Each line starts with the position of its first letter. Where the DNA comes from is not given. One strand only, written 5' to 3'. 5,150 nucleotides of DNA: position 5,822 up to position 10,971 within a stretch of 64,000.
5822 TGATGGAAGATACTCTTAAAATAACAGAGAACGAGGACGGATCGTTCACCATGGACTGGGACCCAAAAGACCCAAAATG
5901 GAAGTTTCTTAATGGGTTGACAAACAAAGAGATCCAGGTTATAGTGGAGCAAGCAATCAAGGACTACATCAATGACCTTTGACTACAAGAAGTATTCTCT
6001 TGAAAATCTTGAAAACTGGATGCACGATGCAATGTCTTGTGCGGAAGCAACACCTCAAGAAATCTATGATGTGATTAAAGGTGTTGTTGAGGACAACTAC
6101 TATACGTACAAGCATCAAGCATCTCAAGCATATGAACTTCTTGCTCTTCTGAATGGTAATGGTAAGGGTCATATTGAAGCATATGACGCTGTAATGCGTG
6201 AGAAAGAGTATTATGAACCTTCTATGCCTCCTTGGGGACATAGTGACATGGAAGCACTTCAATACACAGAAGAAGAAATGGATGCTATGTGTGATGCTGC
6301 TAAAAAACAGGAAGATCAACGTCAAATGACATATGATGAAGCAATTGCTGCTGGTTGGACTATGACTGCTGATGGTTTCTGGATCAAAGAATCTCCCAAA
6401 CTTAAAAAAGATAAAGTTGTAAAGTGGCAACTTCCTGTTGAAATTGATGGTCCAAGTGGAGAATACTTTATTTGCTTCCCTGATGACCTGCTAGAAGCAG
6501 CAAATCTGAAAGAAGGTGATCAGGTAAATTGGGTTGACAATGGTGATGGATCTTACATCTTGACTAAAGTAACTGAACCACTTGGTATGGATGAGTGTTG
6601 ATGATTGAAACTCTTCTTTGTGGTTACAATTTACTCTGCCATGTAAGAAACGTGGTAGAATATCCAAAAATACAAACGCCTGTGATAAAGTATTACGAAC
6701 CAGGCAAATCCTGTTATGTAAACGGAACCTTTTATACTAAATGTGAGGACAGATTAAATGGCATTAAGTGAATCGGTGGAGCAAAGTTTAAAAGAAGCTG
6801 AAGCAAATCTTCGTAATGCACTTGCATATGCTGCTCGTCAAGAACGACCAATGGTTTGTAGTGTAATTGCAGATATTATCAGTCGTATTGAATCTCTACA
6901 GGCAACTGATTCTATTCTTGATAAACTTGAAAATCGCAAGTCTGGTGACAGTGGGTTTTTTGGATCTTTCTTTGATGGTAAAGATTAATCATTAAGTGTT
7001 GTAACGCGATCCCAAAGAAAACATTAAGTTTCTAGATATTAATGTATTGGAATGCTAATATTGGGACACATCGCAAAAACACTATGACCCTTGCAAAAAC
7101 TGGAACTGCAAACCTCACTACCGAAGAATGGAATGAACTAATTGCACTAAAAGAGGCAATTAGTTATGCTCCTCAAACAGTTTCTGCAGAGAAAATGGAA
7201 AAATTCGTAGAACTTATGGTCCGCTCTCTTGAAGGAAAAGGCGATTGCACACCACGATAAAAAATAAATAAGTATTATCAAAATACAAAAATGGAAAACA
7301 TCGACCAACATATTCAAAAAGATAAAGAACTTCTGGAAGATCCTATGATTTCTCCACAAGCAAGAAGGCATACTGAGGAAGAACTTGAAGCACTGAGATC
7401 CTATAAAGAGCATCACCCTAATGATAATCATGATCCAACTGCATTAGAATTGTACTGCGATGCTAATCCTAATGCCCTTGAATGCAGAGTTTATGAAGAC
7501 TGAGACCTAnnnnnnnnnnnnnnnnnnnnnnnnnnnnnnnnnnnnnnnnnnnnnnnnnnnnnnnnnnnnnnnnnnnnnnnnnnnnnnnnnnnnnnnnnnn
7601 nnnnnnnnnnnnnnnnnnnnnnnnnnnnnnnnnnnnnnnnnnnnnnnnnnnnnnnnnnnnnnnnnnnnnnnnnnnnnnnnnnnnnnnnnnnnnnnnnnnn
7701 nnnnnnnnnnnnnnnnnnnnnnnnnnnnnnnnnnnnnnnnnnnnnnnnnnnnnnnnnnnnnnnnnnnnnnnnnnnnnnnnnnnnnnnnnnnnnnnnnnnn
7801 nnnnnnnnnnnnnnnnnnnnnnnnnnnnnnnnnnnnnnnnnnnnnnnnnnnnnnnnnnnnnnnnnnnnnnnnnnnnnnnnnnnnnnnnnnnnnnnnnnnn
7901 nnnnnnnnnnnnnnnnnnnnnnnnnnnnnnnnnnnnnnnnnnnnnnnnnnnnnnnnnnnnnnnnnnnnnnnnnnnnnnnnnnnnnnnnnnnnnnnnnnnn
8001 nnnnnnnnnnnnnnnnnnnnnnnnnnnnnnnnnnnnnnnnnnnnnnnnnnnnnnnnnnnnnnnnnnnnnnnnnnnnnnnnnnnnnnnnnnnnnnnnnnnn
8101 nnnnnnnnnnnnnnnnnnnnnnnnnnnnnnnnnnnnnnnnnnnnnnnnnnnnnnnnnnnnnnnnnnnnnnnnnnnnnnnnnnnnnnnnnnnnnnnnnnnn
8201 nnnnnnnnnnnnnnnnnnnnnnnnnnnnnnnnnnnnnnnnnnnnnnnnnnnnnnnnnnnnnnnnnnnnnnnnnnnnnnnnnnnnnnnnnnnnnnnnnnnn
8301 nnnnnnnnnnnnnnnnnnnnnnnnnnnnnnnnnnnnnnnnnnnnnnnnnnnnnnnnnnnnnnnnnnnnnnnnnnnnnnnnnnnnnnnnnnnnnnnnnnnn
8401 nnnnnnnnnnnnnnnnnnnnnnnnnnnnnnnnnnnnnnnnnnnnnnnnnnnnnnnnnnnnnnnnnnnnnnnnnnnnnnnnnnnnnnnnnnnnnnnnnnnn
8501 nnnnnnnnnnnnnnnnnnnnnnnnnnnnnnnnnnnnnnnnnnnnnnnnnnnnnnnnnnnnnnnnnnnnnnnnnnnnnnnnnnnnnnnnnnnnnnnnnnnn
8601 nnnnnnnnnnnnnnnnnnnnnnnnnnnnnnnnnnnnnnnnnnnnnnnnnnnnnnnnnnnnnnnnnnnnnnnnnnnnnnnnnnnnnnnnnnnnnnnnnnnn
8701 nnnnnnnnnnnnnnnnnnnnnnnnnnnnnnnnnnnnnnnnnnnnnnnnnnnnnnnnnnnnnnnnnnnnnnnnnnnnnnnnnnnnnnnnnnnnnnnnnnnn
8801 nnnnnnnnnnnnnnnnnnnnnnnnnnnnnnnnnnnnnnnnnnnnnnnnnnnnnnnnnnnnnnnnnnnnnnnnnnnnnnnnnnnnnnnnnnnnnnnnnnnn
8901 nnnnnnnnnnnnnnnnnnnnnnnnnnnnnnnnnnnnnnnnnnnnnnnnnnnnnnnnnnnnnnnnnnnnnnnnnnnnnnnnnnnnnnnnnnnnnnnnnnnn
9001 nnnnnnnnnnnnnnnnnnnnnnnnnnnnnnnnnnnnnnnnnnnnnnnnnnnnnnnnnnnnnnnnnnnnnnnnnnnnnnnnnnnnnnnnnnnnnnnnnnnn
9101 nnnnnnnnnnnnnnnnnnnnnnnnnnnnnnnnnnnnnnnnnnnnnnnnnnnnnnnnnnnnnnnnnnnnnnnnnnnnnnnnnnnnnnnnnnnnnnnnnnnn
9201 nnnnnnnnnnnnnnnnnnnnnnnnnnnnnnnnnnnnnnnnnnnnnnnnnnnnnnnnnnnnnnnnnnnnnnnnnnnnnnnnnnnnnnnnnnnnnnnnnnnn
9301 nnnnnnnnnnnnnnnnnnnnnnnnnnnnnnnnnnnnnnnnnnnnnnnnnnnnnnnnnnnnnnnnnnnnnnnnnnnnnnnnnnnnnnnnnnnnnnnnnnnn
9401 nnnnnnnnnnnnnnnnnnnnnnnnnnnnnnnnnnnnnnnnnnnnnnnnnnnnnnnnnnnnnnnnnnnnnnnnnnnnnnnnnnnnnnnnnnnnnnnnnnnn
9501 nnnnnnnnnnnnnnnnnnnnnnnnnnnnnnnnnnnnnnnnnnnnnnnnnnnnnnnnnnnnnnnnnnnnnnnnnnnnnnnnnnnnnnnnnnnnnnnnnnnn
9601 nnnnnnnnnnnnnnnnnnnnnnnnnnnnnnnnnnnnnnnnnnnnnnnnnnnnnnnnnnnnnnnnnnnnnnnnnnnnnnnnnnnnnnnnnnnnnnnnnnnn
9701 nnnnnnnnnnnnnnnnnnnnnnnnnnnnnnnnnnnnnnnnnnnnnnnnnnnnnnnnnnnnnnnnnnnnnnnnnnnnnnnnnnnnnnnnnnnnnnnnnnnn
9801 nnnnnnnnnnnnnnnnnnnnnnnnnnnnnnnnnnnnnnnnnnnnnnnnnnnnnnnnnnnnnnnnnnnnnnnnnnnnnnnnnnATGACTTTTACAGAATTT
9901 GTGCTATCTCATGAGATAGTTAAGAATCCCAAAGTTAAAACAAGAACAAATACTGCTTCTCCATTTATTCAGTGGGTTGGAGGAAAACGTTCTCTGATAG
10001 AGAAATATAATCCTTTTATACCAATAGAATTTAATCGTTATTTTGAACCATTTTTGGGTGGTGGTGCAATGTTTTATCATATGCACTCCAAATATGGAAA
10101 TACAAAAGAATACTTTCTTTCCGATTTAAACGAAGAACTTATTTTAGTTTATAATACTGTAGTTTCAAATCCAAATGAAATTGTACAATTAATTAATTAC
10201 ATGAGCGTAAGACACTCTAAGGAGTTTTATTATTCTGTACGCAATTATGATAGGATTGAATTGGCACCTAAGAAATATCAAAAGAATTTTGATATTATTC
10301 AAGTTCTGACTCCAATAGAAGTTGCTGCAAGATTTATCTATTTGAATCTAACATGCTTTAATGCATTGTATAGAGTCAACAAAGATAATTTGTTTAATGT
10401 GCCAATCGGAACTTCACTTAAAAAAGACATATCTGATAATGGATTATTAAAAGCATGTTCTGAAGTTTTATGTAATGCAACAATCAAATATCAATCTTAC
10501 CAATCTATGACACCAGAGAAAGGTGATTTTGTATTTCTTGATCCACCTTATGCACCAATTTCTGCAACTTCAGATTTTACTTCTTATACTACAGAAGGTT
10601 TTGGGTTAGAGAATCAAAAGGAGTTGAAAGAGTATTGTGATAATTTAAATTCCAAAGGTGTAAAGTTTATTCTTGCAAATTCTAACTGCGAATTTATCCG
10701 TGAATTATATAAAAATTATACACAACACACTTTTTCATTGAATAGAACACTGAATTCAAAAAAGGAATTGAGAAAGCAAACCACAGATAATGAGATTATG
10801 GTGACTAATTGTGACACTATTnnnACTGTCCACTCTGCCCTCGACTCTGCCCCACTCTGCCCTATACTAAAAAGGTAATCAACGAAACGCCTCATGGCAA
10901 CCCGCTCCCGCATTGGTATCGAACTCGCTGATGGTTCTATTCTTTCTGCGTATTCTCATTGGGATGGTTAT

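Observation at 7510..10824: Complete restriction-modification-like operon in a lytic phage: two-active-site nuclease candidate plus a split FokI-type MTase pair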

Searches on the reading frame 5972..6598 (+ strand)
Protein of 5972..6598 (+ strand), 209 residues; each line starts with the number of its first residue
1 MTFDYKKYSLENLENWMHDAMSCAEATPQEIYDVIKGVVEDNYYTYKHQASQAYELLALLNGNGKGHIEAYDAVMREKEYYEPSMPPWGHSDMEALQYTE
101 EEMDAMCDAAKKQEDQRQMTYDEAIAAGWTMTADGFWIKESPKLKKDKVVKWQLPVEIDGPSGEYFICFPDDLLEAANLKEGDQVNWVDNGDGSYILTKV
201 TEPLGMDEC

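Call 59: search_protein_families(library=phrogs, proteins=[window:5972-6598:+], max_evalue=0.001)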
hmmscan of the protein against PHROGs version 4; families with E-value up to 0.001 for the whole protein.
window:5972-6598:+ (209 aa): 1 family
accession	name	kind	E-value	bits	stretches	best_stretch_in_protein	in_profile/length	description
phrog_661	-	unknown function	5.1e-07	30.4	1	156-202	11-55/61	-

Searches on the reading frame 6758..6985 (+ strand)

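Call 59: search_protein_families(library=phrogs, proteins=[window:6758-6985:+], max_evalue=0.001)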
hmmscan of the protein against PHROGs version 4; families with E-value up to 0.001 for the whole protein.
window:6758-6985:+ (76 aa): 1 family
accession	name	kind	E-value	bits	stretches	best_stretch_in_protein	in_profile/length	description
phrog_1179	-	unknown function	3.7e-32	111.4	1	1-65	1-65/67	-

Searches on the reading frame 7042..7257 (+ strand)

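Call 59: search_protein_families(library=phrogs, proteins=[window:7042-7257:+], max_evalue=0.001)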
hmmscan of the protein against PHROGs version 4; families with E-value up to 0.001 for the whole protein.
window:7042-7257:+ (72 aa): 1 family
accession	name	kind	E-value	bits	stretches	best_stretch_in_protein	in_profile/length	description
phrog_14124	-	unknown function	2.4e-14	54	1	22-64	8-50/62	-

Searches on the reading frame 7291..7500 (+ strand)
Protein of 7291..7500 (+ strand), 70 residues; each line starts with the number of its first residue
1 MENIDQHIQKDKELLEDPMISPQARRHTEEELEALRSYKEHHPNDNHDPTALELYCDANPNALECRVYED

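Call 59: search_protein_families(library=phrogs, proteins=[window:7291-7500:+], max_evalue=0.001)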
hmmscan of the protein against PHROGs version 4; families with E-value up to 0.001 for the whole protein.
window:7291-7500:+ (70 aa): 2 families
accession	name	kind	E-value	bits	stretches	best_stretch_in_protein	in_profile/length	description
phrog_627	-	unknown function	1.2e-30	106.8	1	1-70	1-75/75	-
phrog_2603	-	unknown function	0.00021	22.9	0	26-70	32-76/76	-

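Call 61: search_dna_similar(query=window:7291-7500:+, collection=phages, mode=protein, max_rows=12)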
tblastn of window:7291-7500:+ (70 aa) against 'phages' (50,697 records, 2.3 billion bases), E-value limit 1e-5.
Records with a match: 362; places in all: 362; records where one place covers at least 80% of the query: 362.
Best place of each record, by identity: 60-80% 137; <60% 225.
By first word of the organism name: Synechococcus 288; Cyanophage 55; Prochlorococcus 18; Marine 1.
By host as written in the record: - 124; Synechococcus 99; Synechococcus sp. WH7803 26; Synechococcus sp. 23; Synechococcus sp. WH8102 15; Synechococcus sp. WH 7803 13; Parasynechococcus marenigrum WH 8102 7; Synechococcus sp. MW02 6; and 21 more.
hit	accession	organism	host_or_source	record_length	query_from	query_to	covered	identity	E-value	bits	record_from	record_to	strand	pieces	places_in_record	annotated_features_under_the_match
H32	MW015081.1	Synechococcus phage S-SRM01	Synechococcus sp. KCZYC6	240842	1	70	100%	71.4%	4e-27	107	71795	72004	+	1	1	hypothetical protein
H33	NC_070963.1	Synechococcus phage S-SRM01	Synechococcus sp. KCZYC6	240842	1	70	100%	71.4%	4e-27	107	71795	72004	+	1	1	hypothetical protein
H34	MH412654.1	Synechococcus phage S-T4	Synechococcus sp. WH 7803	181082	1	70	100%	71.4%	1e-25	102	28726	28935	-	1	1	hypothetical protein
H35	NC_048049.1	Synechococcus phage S-T4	Synechococcus sp. WH 7803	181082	1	70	100%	71.4%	1e-25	102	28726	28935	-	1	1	hypothetical protein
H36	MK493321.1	Cyanophage S-RIM4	Synechococcus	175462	1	70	100%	67.1%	1e-23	97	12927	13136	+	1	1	hypothetical protein | antenna protein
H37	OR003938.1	Synechococcus phage DSL-LC03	Synechococcus sp.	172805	1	70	100%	67.1%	1e-19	86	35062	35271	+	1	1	CP12 carbon metabolic regulator | tail protein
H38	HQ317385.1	Synechococcus phage S-RIM8 A.HR5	Synechococcus sp. WH7803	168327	1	70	100%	65.7%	3e-24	99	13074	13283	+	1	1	gp17 | hypothetical protein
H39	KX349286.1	Synechococcus phage S-RIM8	Synechococcus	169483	1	70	100%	65.7%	3e-24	99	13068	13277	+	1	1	hypothetical protein | CpeT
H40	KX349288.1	Synechococcus phage S-RIM8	Synechococcus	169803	1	70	100%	65.7%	3e-24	99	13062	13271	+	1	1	hypothetical protein | CpeT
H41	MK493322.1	Synechococcus phage S-RIM8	Synechococcus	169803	1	70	100%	65.7%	3e-24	99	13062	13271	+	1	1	hypothetical protein | CpeT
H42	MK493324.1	Synechococcus phage S-RIM8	Synechococcus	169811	1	70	100%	65.7%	3e-24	99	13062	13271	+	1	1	hypothetical protein | CpeT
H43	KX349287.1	Synechococcus phage S-RIM8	Synechococcus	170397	1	70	100%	65.7%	3e-24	99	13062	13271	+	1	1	hypothetical protein | CpeT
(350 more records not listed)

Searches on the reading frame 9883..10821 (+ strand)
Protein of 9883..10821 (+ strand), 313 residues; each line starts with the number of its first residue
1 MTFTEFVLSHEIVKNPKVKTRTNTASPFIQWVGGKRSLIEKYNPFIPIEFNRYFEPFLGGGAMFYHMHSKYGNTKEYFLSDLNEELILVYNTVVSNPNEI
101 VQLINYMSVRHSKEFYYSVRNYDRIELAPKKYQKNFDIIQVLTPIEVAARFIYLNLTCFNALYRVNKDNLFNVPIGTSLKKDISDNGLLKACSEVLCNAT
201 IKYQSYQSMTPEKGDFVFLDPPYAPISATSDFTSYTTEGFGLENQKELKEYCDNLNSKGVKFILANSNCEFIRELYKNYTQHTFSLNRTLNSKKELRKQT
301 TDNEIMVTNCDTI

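Call 3: search_protein_families(library=pfam, proteins=[window:9883-10821:+], max_evalue=0.1)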
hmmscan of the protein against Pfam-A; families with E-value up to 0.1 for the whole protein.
window:9883-10821:+ (313 aa): 3 families
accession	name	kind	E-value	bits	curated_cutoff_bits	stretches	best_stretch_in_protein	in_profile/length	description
PF02086.21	MethyltransfD12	-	6.3e-52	177.2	22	1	31-283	1-246/253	D12 class N6 adenine-specific DNA methyltransferase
PF20746.2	EndoS_Ig-like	-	0.026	14.9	27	1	233-304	31-99/124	Endo-beta-N-acetylglucosaminidase F2, Ig-like domain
PF03602.21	Cons_hypoth95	-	0.027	14.6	24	1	179-226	80-126/182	Conserved hypothetical protein 95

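Call 4: search_protein_families(library=ncbifam, proteins=[window:9883-10821:+], max_evalue=0.1)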
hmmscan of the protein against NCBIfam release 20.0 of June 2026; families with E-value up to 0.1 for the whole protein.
window:9883-10821:+ (313 aa): 2 families
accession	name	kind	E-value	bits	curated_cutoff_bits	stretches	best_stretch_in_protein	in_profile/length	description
TIGR00571.1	dam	subfamily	1.1e-70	238.4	114.85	1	26-306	2-266/267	Dam family site-specific DNA-(adenine-N6)-methyltransferase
NF008152.0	PRK10904.1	equivalog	7.9e-38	130.4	441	1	27-300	6-261/271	adenine-specific DNA-methyltransferase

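Call 7: search_protein_families(library=phrogs, proteins=[window:9883-10821:+], max_evalue=0.01)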
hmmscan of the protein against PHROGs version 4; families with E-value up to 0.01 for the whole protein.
window:9883-10821:+ (313 aa): 4 families
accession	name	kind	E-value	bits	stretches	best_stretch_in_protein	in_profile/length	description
phrog_56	-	other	3.9e-62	212.4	1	11-310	47-323/647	DNA methyltransferase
phrog_26700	-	unknown function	2.7e-36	126.2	1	25-309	6-275/552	-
phrog_116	-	other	2.8e-32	112.9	1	14-302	496-772/779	DNA methyltransferase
phrog_1996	-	other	2.5e-16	60.9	1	190-312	28-143/150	DNA methyltransferase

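Call 8: search_protein_families(library=padloc, proteins=[window:9883-10821:+], max_evalue=0.01)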
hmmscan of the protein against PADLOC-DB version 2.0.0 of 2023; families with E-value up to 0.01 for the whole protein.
window:9883-10821:+ (313 aa): 22 families
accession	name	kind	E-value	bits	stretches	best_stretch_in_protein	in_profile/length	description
PDLC03735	oMTase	-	3.8e-80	267.3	1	20-310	2-282/284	orphan methyltransferase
PDLC03294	MTase_II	-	5.5e-79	263.6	1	24-309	3-270/272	Type II methyltransferase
PDLC03266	MTase_II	-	3.5e-59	198.6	1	20-311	9-284/285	Type II methyltransferase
PDLC03261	MTase_II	-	1.4e-53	180.2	1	20-297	19-277/643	Type II methyltransferase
PDLC03729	oMTase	-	1.2e-48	164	1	25-301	4-262/275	orphan methyltransferase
PDLC03247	MTase_II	-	1.3e-25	88.2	1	29-310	6-265/282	Type II methyltransferase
PDLC03344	MTase_II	-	8.3e-23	78.9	1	24-183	2-145/154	Type II methyltransferase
PDLC03383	MTase_II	-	3.3e-22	77.3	1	16-311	10-314/318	Type II methyltransferase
PDLC03302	MTase_II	-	8.7e-17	59.1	1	22-266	356-576/626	Type II methyltransferase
PDLC03349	MTase_II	-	2.7e-14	51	2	27-111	7-89/374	Type II methyltransferase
PDLC03287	MTase_II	-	3.5e-13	47.2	1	9-312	348-643/646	Type II methyltransferase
PDLC04018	PD-Lambda-5_B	-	1.6e-12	45.4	2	209-297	184-264/291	-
PDLC03717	oMTase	-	9.7e-12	42.9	1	29-312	6-268/285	orphan methyltransferase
PDLC03253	MTase_II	-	3.5e-11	41.3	1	24-298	2-244/253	Type II methyltransferase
PDLC03264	MTase_II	-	4.9e-11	40.4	1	22-309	8-282/306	Type II methyltransferase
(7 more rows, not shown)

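Call 24: search_solved_structures(query=window:9883-10821:+, max_evalue=0.001, show_alignments=3)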
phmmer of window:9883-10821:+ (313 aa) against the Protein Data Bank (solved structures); distinct sequences matched with E-value up to 0.001: 10.
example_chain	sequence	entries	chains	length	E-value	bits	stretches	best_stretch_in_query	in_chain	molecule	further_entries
2dpm_A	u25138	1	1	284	1.4e-52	182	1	21-310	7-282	PROTEIN (ADENINE-SPECIFIC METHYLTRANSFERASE DPNII 1)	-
4rtj_A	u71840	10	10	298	2.5e-30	108.9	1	27-300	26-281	DNA adenine methylase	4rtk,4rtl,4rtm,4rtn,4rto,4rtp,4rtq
2ore_D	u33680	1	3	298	2.5e-30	108.9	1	27-300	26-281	DNA adenine methylase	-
4gbe_D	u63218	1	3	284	2.6e-30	108.9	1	27-300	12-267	DNA adenine methylase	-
2g1p_A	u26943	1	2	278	2.6e-30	108.9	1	27-300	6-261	DNA adenine methylase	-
4gol_D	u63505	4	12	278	2.7e-30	108.9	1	27-300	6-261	DNA adenine methylase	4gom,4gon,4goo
7m6b_B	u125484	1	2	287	6.5e-12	48.5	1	29-309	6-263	Site-specific DNA-methyltransferase (adenine-specific)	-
1yfj_A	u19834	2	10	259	4.9e-08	35.8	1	29-267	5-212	DNA adenine methylase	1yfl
1yf3_A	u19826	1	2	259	7.4e-08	35.2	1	29-267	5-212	DNA adenine methylase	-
1q0s_A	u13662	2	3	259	2.4e-07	33.5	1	29-266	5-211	DNA adenine methylase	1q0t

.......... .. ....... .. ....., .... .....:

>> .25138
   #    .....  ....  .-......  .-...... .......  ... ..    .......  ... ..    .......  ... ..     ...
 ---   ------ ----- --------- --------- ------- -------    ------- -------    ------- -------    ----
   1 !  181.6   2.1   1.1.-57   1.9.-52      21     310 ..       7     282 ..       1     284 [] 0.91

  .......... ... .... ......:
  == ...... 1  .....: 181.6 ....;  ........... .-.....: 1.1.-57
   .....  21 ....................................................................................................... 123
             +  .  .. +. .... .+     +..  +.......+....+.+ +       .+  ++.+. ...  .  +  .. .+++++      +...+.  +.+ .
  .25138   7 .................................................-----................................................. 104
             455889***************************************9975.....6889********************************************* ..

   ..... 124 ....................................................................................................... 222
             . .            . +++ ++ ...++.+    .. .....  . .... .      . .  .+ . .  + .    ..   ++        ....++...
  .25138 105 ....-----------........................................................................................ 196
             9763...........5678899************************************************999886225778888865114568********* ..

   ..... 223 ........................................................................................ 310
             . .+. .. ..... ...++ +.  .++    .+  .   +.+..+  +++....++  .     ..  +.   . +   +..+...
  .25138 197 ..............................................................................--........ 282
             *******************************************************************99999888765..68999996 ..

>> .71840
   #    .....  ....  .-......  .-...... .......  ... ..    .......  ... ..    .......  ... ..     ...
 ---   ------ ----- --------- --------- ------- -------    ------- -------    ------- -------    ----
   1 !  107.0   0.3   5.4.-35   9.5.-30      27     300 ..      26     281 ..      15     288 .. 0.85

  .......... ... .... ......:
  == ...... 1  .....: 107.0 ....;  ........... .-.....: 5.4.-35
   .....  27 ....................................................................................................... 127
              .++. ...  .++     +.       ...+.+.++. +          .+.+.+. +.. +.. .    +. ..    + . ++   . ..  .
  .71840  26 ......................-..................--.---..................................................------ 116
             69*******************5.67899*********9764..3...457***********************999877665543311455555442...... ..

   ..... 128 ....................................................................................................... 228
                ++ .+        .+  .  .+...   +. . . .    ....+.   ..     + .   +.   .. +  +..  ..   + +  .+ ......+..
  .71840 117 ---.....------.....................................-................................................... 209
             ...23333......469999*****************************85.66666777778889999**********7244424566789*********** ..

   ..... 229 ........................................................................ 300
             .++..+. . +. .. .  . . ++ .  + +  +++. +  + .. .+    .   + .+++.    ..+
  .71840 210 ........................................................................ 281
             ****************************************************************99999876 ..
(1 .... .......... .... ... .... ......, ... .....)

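Call 62: search_dna_similar(query=window:9883-10821:+, collection=phages, mode=protein, max_rows=15)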
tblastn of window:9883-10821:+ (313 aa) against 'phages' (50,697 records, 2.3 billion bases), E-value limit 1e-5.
Records with a match: 811; places in all: 813; records where one place covers at least 80% of the query: 753.
Best place of each record, by identity: <60% 811.
By first word of the organism name: Synechococcus 187; Klebsiella 116; Rheinheimera 115; Escherichia 71; Salmonella 50; Erwinia 45; Burkholderia 26; Cyanophage 18; Vibrio 17; Prevotella 15; and 43 more.
By host as written in the record: - 135; Rheinheimera sp. BAL341 115; Synechococcus 79; Klebsiella pneumoniae 74; Escherichia coli 32; Erwinia amylovora 17; Burkholderia sp. 16; Prevotella sp. 15; and 171 more.
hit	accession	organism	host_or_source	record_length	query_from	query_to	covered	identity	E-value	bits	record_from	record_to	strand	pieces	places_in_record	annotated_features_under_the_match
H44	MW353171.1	Mycoplasma phage sp.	Mycoplasma anserisalpingitidis MYCAV221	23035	26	309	91%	37.9%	8e-48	177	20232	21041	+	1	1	hypothetical protein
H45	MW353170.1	Mycoplasma phage sp.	Mycoplasma anserisalpingitidis MYCAV212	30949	26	309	91%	37.9%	8e-48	177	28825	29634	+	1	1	hypothetical protein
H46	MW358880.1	Mycoplasma phage MGyu-2021a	Mycoplasma anserisalpingitidis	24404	26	309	91%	37.9%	2e-47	176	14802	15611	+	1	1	hypothetical protein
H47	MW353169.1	Mycoplasma phage sp.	Mycoplasma anserisalpingitidis MYCAV94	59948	26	309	91%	37.5%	6e-48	177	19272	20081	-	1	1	hypothetical protein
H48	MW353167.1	Mycoplasma phage sp.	Mycoplasma anatis MYCAV787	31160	22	309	92%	36.7%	4e-47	175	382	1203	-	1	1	hypothetical protein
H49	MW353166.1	Mycoplasma phage sp.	Mycoplasma anatis MYCAV786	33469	22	309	92%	36.7%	4e-47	175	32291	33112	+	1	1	hypothetical protein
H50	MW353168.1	Mycoplasma phage sp.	Mycoplasma anatis MYCAV788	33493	22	309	92%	36.7%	4e-47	175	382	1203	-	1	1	hypothetical protein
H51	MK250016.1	Prevotella phage Lak-A1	Prevotella sp.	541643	25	309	91%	36.8%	1e-40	156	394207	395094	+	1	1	record has no annotation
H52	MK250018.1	Prevotella phage Lak-A1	Prevotella sp.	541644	25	309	91%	36.8%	1e-40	156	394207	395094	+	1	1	record has no annotation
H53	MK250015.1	Prevotella phage Lak-A1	Prevotella sp.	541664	25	309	91%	36.8%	1e-40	156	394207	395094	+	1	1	record has no annotation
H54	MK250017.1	Prevotella phage Lak-A1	Prevotella sp.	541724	25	309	91%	36.8%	1e-40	156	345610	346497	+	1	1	record has no annotation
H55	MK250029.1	Prevotella phage Lak-C1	Prevotella sp.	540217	25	309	91%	36.8%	1e-40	156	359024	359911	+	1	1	record has no annotation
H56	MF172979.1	Erysipelothrix phage phi1605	Erysipelothrix rhusiopathiae ZJ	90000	7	298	93%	35.6%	2e-46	173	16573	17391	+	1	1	methyl-directed repair DNA adenine methylase | hypothetical protein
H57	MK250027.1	Prevotella phage Lak-B8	Prevotella sp.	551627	25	309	91%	36.5%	5e-40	154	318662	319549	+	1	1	record has no annotation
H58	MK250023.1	Prevotella phage Lak-B4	Prevotella sp.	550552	25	309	91%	36.5%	5e-40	154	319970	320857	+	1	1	record has no annotation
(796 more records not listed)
